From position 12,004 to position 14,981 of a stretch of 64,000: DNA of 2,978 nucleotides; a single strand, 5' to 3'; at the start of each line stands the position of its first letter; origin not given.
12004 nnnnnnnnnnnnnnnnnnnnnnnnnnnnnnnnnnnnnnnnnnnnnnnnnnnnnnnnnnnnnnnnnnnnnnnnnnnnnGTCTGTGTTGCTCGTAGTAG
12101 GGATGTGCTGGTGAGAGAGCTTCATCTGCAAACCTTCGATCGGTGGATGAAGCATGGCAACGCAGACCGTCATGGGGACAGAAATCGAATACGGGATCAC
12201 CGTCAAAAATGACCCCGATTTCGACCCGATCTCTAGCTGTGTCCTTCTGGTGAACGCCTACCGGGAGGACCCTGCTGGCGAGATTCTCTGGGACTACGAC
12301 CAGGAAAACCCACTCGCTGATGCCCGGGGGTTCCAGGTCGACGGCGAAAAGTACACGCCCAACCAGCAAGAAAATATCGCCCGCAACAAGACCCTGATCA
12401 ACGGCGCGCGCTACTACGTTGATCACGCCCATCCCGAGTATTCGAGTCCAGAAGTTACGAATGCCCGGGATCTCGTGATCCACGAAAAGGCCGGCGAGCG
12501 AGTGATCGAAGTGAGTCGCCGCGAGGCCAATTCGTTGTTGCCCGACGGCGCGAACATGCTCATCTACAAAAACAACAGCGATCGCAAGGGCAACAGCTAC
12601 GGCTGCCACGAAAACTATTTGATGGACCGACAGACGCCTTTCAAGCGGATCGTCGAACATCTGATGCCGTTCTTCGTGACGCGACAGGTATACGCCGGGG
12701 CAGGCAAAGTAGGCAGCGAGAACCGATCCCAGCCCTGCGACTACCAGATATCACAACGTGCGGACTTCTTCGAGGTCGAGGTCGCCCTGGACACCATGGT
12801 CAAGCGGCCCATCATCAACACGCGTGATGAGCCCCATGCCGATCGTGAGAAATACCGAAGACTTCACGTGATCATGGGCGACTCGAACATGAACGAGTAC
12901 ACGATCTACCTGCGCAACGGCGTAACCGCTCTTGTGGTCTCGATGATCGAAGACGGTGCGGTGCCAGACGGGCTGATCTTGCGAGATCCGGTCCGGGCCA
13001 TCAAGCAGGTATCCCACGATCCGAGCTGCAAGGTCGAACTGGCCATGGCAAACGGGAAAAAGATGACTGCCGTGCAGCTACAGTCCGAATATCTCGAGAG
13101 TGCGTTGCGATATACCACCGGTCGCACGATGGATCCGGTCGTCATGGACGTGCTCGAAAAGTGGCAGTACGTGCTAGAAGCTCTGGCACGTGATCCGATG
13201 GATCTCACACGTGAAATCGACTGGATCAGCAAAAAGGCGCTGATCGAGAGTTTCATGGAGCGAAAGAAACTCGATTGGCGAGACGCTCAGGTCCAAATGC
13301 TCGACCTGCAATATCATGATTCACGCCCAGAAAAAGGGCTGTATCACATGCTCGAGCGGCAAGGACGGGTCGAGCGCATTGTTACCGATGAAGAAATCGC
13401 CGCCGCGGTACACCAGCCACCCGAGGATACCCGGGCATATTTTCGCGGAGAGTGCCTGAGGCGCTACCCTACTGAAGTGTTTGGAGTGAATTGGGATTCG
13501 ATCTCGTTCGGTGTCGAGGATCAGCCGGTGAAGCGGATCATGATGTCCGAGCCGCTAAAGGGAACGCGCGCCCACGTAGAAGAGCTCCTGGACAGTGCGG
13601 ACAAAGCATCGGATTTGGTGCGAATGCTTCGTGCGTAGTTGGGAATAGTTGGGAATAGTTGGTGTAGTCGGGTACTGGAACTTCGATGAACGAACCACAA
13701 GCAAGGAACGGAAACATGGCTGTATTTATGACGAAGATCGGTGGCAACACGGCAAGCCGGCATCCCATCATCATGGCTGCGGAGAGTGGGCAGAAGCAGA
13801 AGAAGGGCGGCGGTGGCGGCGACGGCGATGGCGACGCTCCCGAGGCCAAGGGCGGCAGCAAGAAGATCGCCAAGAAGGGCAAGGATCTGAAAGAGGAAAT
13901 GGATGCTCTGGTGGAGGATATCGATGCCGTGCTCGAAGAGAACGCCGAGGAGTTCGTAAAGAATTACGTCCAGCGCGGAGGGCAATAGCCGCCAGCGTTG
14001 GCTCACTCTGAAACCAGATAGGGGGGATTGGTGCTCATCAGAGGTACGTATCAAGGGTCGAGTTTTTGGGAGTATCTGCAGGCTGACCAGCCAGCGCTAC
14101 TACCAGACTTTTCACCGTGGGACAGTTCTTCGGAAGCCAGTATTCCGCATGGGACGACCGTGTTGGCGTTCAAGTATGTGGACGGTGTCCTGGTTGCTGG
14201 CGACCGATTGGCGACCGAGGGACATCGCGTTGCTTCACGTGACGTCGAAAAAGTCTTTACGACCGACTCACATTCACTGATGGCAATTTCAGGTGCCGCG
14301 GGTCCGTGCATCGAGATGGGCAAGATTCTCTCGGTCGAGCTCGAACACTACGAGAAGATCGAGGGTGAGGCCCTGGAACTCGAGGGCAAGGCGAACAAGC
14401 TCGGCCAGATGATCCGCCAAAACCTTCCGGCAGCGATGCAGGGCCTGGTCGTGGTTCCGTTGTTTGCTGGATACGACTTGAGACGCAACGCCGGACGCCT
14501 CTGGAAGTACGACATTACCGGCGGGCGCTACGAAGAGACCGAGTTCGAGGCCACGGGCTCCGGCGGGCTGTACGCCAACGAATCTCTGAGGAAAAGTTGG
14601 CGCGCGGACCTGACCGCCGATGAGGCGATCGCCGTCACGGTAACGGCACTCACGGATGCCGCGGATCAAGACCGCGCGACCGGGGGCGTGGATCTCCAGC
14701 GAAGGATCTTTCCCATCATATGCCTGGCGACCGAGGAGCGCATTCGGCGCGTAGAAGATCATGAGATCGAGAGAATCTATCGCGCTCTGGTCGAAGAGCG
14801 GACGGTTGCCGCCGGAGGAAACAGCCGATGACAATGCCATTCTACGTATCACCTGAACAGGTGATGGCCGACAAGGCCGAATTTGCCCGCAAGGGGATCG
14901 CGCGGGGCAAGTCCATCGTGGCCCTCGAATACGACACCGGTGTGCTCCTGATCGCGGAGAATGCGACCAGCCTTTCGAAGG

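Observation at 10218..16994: Complete actinobacterial-type Pup-proteasome module (mpa-dop-pup-prcB-prcA-pafA) in a genome that carries outer-membrane biogenesis genes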

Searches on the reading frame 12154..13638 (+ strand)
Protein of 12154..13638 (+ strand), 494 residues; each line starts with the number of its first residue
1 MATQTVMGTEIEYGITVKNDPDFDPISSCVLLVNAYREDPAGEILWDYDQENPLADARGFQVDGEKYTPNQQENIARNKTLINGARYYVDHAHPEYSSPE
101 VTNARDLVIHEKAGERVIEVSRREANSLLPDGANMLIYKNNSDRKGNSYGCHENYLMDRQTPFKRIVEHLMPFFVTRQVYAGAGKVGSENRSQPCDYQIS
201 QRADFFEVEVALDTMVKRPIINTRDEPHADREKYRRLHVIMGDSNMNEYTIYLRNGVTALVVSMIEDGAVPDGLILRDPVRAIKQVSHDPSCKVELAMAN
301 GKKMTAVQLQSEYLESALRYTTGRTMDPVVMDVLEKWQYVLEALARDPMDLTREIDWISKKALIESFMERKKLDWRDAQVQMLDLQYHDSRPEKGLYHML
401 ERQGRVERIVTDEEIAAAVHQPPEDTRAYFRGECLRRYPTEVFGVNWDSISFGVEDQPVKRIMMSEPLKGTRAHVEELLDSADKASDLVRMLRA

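Call 3: search_protein_families(library=pfam, proteins=[window:12154-13638:+])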
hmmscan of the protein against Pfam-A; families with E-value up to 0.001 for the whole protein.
window:12154-13638:+ (494 aa): 1 family
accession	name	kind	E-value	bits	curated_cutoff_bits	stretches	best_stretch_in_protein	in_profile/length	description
PF03136.20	Pup_ligase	-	2.7e-175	584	25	1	6-450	2-440/441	Pup-ligase protein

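Call 4: search_protein_families(library=ncbifam, proteins=[window:12154-13638:+])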
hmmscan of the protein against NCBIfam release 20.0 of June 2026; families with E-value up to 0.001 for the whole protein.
window:12154-13638:+ (494 aa): 2 families
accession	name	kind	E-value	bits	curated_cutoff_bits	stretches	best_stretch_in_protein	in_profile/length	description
TIGR03688.1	depupylase_Dop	equivalog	1.5e-177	591.2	492.3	1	5-481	2-484/485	depupylase/deamidase Dop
TIGR03686.1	pupylate_PafA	equivalog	4.6e-121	404.7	551.3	1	76-481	41-456/457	Pup--protein ligase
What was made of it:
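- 12154..13638 (+): dop: Pup deamidase/depupylase (494 aa) with the Dop-loop. TIGR03688, 591 bits (call 4).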

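Call 8: find_encoding_contigs(protein=window:12154-13638:+, flank=3000, max_places=4)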
Protein window:12154-13638:+ (494 aa): 2 contigs read that carry it; 2 places shown.
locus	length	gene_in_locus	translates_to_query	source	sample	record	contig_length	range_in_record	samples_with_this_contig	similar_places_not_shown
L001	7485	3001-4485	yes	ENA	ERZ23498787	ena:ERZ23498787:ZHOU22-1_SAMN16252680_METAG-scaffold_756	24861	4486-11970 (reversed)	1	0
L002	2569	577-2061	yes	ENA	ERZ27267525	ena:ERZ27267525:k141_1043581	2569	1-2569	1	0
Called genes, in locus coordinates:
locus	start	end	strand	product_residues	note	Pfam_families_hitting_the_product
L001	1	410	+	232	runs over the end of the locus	PF03548:LolA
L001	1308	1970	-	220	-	-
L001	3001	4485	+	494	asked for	PF03136:Pup_ligase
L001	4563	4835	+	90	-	PF05639:Pup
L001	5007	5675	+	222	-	PF00227:Proteasome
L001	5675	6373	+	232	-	PF00227:Proteasome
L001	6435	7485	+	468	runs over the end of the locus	PF03136:Pup_ligase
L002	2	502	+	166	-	?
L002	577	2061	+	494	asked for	PF03136:Pup_ligase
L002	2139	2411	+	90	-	PF05639:Pup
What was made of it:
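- An exact copy is present in two further ENA assemblies (call 8).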

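Call 9: find_related_loci(query=window:12154-13638:+, collection=genome_contigs, flank=8000)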
Query window:12154-13638:+ (494 aa) in genome_contigs; peptide patterns used: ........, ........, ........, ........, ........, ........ (x = any residue, [..] = any of these).
600 stretches matched a pattern (row limit reached: there are more); 552 encode a relative of the query (tblastn E <= 1e-3); the best 80 are kept; 80 distinct loci.
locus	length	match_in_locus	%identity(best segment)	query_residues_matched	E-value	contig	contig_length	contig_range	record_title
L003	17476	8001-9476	88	1-492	0e+0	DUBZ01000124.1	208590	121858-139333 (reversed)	MAG TPA_asm: Myxococcales bacterium isolate UWMA-0315 NODE_68_length_208590_cov_0.172703, whole genome shotgun sequence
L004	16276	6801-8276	88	1-492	0e+0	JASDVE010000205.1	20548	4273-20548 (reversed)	MAG: Myxococcota bacterium isolate P24860_114_MAG_113 P24860_114_S12_metaspades_3645_length_20548_cov_4, whole genome sh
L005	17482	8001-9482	86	1-494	0e+0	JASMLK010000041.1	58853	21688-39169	MAG: Myxococcota bacterium isolate Arabian9_MAG_39 c_000000422632, whole genome shotgun sequence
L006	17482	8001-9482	80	1-494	0e+0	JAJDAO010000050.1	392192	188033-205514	MAG: Deltaproteobacteria bacterium isolate OFTM73 OFTM73_49, whole genome shotgun sequence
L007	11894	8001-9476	79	1-492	0e+0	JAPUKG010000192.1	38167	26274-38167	MAG: Proteobacteria bacterium isolate KW1-S15_187 KW1-S15_187_cg192, whole genome shotgun sequence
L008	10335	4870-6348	78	1-493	0e+0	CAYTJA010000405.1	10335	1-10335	MAG TPA_asm: uncultured Spirochaetales bacterium isolate binchicken_co165_146 genome assembly, contig: k141_2257331, who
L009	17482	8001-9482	79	1-494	0e+0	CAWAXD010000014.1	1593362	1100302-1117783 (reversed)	MAG: uncultured delta proteobacterium isolate MFD05942.bin.2.221 genome assembly, contig: contig_38983, whole genome sho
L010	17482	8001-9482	79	1-494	0e+0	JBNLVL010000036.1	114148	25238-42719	MAG: Myxococcota bacterium isolate JB083 k141_359522, whole genome shotgun sequence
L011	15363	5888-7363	78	1-492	0e+0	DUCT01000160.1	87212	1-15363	MAG TPA_asm: Myxococcales bacterium isolate UWMA-0336 NODE_435_length_87212_cov_0.335369, whole genome shotgun sequence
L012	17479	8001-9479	79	1-493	0e+0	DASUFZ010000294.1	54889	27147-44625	MAG TPA_asm: Myxococcota bacterium isolate SMAG_U1392 k141_839808, whole genome shotgun sequence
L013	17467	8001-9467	78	1-489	0e+0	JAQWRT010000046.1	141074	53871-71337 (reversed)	MAG: Myxococcota bacterium isolate cluster2_bin.41 k141_1372116, whole genome shotgun sequence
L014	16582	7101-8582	77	1-494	0e+0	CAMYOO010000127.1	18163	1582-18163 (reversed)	MAG: uncultured delta proteobacterium isolate FCS_M_Myxococcota_03 genome assembly, contig: scaffold_7324, whole genome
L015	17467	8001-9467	80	1-489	0e+0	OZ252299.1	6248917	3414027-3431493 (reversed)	MAG: Myxococcota bacterium isolate d096e52c-8650-4dc2-924d-61961b4435f2 genome assembly, chromosome: 1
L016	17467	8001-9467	79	6-494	0e+0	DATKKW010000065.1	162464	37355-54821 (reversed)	MAG TPA_asm: Myxococcota bacterium isolate SMAG_U14668 k141_227965, whole genome shotgun sequence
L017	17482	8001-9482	78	1-494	0e+0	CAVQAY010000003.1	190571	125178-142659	MAG: uncultured delta proteobacterium isolate MFD09964.bin.1.374 genome assembly, contig: contig_14038, whole genome sho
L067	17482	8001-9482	76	1-494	0e+0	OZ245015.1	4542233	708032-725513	MAG: Myxococcota bacterium isolate 85673d58-4904-4b26-8d51-d6408ed8c16c genome assembly, chromosome: 1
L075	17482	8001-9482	74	1-494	0e+0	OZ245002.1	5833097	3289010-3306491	MAG: Myxococcota bacterium isolate 641f811d-2bae-4d89-87bb-445edc559d6d genome assembly, chromosome: 1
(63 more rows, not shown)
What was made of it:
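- The 80 best genome loci are all Myxococcota or 'Deltaproteobacteria' MAGs (call 9).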

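Call 23: search_solved_structures(query=window:12154-13638:+, show_alignments=2)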
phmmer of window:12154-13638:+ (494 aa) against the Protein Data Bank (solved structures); distinct sequences matched with E-value up to 0.001: 5.
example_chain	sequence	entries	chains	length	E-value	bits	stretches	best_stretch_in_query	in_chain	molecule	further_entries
4b0r_A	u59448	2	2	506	1.5e-164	551.8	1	5-492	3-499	DEAMIDASE-DEPUPYLASE DOP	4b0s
5lrt_A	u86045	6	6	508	1.5e-164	551.8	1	5-492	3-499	Depupylase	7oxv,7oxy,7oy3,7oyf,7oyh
9cku_G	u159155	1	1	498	1.8e-146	492.2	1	4-492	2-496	Pup deamidase/depupylase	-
4b0t_A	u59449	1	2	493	4e-81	276.7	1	69-480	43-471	PUP--PROTEIN LIGASE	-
4bjr_A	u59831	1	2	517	2.1e-80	274.4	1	67-480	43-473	PUP--PROTEIN LIGASE, PROKARYOTIC UBIQUITIN-LIKE PROTEIN PUP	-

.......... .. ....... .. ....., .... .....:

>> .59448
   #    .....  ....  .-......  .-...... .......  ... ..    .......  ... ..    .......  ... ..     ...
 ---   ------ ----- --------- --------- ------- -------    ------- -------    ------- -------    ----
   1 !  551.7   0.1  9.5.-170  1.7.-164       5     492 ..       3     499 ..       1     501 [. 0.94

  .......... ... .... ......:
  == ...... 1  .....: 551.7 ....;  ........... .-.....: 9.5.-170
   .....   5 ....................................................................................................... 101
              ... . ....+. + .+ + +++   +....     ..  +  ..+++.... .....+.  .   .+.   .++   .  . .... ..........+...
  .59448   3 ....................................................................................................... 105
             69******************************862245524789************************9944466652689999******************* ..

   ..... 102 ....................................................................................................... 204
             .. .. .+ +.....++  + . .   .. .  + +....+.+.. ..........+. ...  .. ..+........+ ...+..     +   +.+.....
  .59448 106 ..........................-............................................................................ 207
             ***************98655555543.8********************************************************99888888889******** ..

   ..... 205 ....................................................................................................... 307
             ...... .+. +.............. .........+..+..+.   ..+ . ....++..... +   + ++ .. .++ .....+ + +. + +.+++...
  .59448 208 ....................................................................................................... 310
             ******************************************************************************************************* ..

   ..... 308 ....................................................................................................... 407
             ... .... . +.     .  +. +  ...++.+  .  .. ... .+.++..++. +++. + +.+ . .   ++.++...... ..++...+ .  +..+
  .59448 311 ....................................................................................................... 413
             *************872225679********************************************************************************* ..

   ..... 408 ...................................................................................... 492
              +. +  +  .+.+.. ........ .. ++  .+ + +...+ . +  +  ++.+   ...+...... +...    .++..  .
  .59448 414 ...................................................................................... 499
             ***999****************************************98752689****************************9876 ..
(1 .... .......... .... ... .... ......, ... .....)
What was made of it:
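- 12154..13638 (+): 552 bits to Acidothermus Dop (4b0r), with full-length alignment including the loop and the catalytic Asp (call 23).
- On Pup-proteasome system (PPS): Full-length alignment to 4b0r, including the loop region and the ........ motif (call 23).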

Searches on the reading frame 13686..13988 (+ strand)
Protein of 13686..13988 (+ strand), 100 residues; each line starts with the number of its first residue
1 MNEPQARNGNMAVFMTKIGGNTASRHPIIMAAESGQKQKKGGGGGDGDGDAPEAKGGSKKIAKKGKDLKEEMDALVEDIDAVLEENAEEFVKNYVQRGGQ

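Call 3: search_protein_families(library=pfam, proteins=[window:13686-13988:+])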
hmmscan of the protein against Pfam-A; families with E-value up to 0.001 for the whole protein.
window:13686-13988:+ (100 aa): 1 family
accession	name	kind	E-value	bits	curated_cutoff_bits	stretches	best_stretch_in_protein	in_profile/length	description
PF05639.16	Pup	-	7.2e-17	62.5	27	1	35-100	5-69/69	Pup-like protein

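Call 4: search_protein_families(library=ncbifam, proteins=[window:13686-13988:+])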
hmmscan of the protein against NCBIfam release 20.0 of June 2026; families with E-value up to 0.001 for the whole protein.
window:13686-13988:+ (100 aa): 1 family
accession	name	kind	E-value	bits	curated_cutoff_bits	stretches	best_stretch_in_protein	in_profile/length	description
TIGR03687.1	pupylate_cterm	equivalog_domain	3.7e-13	49.2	41.45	1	70-100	3-33/33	ubiquitin-like protein Pup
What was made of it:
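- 13716..13988 (+): pup: 90-aa Pup ending GGQ, with a ~20-aa N-terminal extension relative to mycobacterial Pup. The ORF could formally start at 13686. PF05639 and TIGR03687 (calls 3, 4).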

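Call 28: search_solved_structures(query=window:13686-13988:+, show_alignments=2, max_evalue=1)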
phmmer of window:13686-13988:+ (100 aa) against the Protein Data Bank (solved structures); distinct sequences matched with E-value up to 1: 7.
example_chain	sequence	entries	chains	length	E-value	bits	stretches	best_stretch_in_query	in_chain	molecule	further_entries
3m9d_G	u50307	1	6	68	5e-12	49.6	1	36-100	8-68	Prokaryotic ubiquitin-like protein pup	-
7px9_G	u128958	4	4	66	6.5e-12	49.2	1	36-100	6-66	Prokaryotic ubiquitin-like protein Pup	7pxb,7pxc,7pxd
9cku_H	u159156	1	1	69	6.3e-11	46.1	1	39-100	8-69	Pup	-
3m91_B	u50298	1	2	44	7.4e-08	36.2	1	65-100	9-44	Prokaryotic ubiquitin-like protein pup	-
7oxy_B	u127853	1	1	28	1.9e-07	34.9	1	73-100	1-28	Prokaryotic ubiquitin-like protein Pup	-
7oy3_B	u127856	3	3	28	4e-07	33.9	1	73-100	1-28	Prokaryotic ubiquitin-like protein Pup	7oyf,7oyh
4bjr_A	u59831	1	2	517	0.00069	23.5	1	74-100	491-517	PUP--PROTEIN LIGASE, PROKARYOTIC UBIQUITIN-LIKE PROTEIN PUP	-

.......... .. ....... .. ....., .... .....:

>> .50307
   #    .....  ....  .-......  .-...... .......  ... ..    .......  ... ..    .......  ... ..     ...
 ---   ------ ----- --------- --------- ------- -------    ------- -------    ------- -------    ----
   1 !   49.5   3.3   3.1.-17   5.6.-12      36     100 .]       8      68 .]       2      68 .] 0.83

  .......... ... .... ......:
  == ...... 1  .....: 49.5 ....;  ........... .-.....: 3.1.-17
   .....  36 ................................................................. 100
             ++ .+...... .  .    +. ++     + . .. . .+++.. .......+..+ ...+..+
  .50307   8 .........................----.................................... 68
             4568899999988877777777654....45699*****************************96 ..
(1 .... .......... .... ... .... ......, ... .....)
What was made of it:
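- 13716..13988 (+): Aligns to M. tuberculosis Pup (call 28).
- On Pup-proteasome system (PPS): It ends GGQ and aligns to Mtb Pup residues 6-66 (call 28).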

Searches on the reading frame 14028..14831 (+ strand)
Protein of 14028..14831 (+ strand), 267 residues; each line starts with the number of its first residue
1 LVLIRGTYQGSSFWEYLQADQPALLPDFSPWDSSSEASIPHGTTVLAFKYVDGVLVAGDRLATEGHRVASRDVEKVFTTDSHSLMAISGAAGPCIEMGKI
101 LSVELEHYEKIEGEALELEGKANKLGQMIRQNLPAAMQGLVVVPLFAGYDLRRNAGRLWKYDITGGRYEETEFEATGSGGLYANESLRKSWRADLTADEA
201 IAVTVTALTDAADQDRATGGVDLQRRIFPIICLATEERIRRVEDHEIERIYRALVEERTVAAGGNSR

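Call 3: search_protein_families(library=pfam, proteins=[window:14028-14831:+])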
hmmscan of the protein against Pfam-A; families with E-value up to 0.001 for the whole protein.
window:14028-14831:+ (267 aa): 1 family
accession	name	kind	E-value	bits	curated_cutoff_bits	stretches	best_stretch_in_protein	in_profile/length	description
PF00227.31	Proteasome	-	1.1e-35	123.5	22.4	1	41-220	3-182/189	Proteasome subunit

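Call 4: search_protein_families(library=ncbifam, proteins=[window:14028-14831:+])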
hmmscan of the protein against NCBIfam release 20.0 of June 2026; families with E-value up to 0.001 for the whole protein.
window:14028-14831:+ (267 aa): 5 families
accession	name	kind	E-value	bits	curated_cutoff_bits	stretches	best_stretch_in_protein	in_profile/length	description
TIGR03690.1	20S_bact_beta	equivalog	2.9e-88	295.3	191.9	1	39-259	2-222/222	proteasome subunit beta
TIGR03634.1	arc_protsome_B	equivalog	4.5e-27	94.8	224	1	42-220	1-173/185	archaeal proteasome endopeptidase complex subunit beta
TIGR03633.1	arc_protsome_A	equivalog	4.2e-12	46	287.35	1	39-224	26-208/230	archaeal proteasome endopeptidase complex subunit alpha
NF003075.0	PRK03996.1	subfamily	7.6e-12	45.1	219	1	39-254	33-239/248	archaeal proteasome endopeptidase complex subunit alpha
NF003964.0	PRK05456.1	equivalog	0.00011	21.9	137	0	41-118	6-85/179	ATP-dependent protease subunit HslV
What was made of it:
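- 14028..14831 (+): prcB: 20S beta subunit with a 42-aa propeptide. Thr1 = T43, Asp17 = D59, Lys33 = K75. TIGR03690, 295 bits (call 4).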

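Call 25: search_solved_structures(query=window:14028-14831:+, show_alignments=1)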
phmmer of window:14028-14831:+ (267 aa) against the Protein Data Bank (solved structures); distinct sequences matched with E-value up to 0.001: 222 (the best 60 are shown).
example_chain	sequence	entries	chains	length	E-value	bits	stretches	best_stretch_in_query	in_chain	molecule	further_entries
2h6j_H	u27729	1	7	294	1.1e-63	218.7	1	11-265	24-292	Proteasome beta-type subunit 1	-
1q5r_H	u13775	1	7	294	1.4e-63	218.4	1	11-265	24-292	proteasome beta-type subunit 1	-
2jay_A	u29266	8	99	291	7.7e-60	206.1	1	11-261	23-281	PROTEASOME | Proteasome subunit beta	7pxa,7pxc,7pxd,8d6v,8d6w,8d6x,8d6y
1q5q_H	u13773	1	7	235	7.9e-60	206.1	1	43-265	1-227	proteasome beta-type subunit 1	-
3mka_C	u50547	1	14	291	3.9e-59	203.8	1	11-261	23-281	Proteasome subunit beta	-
6ocw_H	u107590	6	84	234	4.1e-53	184.1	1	43-261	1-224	Proteasome subunit beta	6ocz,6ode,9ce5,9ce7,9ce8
2fhg_H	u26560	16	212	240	4.4e-53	183.9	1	43-261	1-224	proteasome, beta subunit | Proteasome (Beta subunit) PrcB | Proteasome subunit beta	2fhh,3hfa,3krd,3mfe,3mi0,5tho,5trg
9ceb_O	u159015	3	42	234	1.1e-52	182.7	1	44-261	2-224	Proteasome subunit beta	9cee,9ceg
3h6f_C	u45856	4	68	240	1.2e-52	182.6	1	44-261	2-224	Proteasome (Beta subunit) PrcB | Proteasome subunit beta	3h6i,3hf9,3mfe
5lzp_A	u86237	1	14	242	1.2e-52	182.5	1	44-261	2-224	Proteasome subunit beta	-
6epc_5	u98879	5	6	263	1.4e-17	67.7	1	38-221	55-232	Proteasome subunit beta type-5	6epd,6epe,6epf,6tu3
7dr6_Y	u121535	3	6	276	1.9e-17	67.2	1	33-221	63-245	Proteasome subunit beta type-8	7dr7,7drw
8fz5_L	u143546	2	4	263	4.8e-17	65.9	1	37-220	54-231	Proteasome subunit beta type-5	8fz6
22mm_R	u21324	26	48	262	2e-16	63.9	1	38-221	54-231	Proteasome subunit beta type-5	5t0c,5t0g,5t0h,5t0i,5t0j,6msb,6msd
5gjq_e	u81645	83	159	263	2e-16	63.8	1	38-221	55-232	Proteasome subunit beta type-5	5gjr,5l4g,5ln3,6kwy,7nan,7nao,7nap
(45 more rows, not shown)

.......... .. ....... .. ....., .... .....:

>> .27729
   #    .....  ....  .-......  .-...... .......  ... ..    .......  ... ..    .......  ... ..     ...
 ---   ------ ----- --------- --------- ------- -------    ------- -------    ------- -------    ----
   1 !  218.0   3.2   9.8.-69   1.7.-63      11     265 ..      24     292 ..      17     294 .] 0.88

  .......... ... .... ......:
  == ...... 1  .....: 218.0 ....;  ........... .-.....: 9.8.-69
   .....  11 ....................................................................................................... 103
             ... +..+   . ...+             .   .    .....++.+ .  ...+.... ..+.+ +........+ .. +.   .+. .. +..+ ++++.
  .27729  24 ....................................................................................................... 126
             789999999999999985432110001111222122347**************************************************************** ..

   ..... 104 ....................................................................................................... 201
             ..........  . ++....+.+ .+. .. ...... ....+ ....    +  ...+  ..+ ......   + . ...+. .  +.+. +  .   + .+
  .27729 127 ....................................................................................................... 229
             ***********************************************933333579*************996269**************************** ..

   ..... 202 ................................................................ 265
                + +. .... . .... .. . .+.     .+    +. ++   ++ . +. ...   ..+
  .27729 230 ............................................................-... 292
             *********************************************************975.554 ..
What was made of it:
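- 14028..14831 (+): Residue 43 aligns to residue 1 of the mature Rhodococcus and Mtb chains (call 25).
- On Pup-proteasome system (PPS): Residue 43 aligns to residue 1 of the mature chains (call 25).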
